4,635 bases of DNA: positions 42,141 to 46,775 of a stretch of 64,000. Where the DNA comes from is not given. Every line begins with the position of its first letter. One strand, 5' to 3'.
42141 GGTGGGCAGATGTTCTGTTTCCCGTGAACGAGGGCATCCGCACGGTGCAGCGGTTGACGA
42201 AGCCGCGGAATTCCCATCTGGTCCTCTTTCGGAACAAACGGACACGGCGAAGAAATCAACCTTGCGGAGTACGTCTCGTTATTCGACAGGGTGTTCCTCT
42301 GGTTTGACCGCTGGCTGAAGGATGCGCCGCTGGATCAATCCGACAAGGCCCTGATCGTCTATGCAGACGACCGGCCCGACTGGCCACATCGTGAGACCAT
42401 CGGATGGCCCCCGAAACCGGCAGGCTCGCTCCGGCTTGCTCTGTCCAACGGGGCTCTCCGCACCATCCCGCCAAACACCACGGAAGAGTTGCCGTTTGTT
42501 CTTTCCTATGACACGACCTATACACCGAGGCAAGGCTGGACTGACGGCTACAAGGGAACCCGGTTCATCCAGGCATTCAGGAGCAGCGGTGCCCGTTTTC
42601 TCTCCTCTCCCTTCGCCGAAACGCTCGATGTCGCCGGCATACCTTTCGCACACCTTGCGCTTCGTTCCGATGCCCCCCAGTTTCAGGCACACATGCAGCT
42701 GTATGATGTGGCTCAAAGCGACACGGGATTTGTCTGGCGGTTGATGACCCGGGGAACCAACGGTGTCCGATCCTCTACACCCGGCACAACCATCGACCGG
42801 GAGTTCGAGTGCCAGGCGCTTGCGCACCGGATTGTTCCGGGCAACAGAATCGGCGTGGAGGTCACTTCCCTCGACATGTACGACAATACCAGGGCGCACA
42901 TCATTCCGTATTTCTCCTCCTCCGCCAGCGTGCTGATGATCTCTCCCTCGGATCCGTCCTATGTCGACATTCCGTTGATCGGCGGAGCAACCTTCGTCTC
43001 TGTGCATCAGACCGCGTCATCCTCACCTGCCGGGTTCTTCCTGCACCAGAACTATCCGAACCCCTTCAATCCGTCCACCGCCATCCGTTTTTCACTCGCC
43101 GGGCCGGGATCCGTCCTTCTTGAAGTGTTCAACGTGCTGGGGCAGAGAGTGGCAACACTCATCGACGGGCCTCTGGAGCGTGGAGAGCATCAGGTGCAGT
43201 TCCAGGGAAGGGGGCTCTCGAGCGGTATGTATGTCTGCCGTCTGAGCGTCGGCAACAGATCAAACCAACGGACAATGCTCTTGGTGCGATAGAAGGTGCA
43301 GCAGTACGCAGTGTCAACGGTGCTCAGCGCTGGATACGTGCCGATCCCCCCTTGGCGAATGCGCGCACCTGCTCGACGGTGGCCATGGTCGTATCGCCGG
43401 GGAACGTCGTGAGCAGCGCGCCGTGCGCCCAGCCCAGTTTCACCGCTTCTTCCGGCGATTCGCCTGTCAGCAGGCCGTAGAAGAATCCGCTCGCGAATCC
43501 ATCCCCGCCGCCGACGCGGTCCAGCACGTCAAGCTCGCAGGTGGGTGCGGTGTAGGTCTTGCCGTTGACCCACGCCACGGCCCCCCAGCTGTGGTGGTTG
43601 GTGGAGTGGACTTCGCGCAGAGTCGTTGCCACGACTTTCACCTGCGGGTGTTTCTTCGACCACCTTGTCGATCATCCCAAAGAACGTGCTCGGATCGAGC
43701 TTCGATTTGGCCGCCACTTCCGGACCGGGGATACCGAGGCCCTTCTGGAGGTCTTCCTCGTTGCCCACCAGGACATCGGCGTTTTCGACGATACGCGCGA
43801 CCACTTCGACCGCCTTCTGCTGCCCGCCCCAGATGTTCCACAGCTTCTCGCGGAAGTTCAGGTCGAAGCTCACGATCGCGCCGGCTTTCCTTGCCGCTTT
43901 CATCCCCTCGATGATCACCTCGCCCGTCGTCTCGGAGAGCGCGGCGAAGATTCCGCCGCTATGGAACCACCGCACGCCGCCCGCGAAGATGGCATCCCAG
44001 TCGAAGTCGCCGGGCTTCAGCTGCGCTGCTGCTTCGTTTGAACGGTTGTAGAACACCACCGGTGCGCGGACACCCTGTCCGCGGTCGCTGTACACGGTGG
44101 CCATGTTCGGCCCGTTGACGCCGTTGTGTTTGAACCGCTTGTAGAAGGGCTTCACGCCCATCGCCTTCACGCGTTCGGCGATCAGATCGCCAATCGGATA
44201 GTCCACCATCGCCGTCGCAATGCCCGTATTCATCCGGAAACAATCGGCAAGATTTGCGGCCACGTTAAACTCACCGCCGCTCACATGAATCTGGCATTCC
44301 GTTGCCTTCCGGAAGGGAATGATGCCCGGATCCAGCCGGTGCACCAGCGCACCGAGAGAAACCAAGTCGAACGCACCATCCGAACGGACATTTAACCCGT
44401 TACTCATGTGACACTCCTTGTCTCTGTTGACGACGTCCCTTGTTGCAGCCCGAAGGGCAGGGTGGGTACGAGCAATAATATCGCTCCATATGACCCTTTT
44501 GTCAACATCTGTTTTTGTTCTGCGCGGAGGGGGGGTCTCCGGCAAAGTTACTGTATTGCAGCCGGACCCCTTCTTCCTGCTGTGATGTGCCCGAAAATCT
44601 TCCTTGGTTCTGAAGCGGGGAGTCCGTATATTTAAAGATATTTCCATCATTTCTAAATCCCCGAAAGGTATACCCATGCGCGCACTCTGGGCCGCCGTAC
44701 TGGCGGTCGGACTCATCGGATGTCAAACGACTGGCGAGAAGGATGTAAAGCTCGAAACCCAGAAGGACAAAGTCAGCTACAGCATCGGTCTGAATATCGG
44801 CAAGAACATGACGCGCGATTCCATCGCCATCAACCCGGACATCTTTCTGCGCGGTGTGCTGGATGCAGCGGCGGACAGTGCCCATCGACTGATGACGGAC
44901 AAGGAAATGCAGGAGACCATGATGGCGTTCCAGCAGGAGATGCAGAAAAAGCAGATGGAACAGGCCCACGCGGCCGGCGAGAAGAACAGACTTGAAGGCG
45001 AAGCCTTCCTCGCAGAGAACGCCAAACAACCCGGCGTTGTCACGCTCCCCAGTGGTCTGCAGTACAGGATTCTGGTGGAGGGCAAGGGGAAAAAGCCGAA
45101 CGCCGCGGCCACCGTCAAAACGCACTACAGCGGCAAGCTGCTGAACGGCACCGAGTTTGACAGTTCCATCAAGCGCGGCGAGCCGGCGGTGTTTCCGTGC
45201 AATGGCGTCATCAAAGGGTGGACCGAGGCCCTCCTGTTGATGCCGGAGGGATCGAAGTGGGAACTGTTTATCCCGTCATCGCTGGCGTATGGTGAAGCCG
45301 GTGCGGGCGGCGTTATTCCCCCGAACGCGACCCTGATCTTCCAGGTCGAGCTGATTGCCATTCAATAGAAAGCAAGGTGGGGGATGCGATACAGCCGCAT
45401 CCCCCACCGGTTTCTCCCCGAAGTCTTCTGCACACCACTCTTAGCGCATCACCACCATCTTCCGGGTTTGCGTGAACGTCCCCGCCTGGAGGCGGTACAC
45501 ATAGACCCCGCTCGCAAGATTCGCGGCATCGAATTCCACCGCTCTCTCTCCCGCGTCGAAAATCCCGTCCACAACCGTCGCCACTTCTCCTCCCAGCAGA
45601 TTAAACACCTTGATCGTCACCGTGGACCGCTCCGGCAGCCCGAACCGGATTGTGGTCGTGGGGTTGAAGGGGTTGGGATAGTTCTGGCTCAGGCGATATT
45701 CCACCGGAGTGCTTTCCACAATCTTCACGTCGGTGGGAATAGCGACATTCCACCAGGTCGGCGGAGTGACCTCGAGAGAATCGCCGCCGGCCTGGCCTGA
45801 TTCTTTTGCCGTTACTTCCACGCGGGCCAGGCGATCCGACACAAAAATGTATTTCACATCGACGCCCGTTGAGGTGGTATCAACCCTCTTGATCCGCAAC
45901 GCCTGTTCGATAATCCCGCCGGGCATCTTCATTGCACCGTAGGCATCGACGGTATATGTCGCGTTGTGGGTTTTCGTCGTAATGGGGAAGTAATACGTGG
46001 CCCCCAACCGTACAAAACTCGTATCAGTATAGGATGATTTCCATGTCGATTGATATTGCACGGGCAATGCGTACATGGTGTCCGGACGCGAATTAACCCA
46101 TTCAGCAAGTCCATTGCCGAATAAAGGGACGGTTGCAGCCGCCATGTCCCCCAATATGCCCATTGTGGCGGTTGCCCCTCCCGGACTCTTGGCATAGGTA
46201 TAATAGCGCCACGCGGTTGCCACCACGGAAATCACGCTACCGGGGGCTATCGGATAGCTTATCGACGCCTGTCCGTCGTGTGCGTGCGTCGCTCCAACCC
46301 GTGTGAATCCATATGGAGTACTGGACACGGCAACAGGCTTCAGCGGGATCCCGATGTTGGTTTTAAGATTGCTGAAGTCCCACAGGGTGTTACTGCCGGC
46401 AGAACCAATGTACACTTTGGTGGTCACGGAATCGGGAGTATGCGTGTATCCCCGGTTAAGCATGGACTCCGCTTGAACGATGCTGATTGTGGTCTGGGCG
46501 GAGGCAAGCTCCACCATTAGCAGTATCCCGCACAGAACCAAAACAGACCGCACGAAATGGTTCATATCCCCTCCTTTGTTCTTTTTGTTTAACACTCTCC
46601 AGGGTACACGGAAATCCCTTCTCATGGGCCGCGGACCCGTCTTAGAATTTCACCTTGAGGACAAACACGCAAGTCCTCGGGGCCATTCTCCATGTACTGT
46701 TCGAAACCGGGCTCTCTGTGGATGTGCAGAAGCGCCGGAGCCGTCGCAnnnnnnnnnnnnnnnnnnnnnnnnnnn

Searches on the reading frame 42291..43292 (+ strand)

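Call 68: search_protein_families(library=pfam, proteins=[window:42291-43292:+], max_evalue=0.001)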
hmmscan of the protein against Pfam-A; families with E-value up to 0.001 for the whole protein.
window:42291-43292:+ (333 aa): 2 families
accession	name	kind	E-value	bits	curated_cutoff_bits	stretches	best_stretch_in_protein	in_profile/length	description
PF08530.16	PepX_C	-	3.7e-13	50.3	22.5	1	60-196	27-181/217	X-Pro dipeptidyl-peptidase C-terminal non-catalytic domain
PF18962.6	Por_Secre_tail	-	7.7e-06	26.6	27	1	255-326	2-70/75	Secretion system C-terminal sorting domain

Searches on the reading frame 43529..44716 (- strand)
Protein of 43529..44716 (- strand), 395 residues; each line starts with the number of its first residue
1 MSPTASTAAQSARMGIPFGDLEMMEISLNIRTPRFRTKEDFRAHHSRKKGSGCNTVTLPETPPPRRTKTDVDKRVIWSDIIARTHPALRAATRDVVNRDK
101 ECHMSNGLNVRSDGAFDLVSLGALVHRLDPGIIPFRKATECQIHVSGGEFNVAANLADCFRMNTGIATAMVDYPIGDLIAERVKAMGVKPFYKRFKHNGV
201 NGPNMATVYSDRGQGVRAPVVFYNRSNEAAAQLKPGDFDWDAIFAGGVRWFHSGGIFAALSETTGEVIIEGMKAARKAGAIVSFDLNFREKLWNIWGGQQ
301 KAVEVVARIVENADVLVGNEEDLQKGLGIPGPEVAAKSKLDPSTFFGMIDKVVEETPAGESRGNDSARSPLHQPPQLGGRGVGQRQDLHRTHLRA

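Call 68: search_protein_families(library=pfam, proteins=[window:43529-44716:-], max_evalue=0.001)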
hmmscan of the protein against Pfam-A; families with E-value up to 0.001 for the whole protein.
window:43529-44716:- (395 aa): 1 family
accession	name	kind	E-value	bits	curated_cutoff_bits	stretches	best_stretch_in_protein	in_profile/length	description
PF00294.29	PfkB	-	3.8e-06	26.9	25.8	1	141-339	31-210/302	pfkB family carbohydrate kinase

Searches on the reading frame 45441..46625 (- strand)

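Call 68: search_protein_families(library=pfam, proteins=[window:45441-46625:-], max_evalue=0.001)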
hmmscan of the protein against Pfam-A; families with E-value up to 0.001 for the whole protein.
window:45441-46625:- (394 aa): 1 family
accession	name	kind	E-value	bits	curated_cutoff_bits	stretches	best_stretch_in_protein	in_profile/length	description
PF18962.6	Por_Secre_tail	-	5.4e-10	39.9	27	1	316-392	2-75/75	Secretion system C-terminal sorting domain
